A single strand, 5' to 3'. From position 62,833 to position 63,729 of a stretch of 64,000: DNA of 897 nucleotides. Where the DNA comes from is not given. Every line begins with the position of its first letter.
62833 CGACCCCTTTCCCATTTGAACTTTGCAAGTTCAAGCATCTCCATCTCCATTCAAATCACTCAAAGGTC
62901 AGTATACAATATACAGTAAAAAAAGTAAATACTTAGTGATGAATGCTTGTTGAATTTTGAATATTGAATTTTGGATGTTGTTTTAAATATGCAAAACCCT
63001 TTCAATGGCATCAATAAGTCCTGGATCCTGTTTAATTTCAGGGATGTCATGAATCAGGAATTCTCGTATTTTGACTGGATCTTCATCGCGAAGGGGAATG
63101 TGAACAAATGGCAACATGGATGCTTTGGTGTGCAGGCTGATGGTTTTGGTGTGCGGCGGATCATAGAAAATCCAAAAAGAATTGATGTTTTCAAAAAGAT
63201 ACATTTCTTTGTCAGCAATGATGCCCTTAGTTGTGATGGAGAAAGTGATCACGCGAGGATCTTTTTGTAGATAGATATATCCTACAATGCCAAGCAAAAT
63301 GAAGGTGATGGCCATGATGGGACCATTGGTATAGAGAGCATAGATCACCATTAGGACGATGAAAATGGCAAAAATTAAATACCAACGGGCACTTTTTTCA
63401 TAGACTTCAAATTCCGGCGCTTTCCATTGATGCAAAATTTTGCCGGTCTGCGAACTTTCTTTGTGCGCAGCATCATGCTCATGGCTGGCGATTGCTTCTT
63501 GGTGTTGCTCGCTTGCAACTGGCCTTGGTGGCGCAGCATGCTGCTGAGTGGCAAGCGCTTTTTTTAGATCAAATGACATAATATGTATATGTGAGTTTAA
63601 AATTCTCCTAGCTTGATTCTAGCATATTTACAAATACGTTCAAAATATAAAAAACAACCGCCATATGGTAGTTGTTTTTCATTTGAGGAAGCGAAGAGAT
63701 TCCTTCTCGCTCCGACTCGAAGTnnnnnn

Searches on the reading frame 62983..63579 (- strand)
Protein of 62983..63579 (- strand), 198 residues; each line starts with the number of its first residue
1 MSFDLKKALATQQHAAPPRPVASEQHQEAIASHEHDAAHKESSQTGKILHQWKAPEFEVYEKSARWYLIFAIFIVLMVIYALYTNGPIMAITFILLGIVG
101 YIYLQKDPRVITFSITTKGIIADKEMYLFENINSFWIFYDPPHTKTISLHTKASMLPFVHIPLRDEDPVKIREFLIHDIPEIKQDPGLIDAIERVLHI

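Call 55: find_encoding_contigs(protein=window:62983-63579:-, flank=10000, max_places=4)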
Protein window:62983-63579:- (198 aa): 1 contig read that carries it; 1 place shown.
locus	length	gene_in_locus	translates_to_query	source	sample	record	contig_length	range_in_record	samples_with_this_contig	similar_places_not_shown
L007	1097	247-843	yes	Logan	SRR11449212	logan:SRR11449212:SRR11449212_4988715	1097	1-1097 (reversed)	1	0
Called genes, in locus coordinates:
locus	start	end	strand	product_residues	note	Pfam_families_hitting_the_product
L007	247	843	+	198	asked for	-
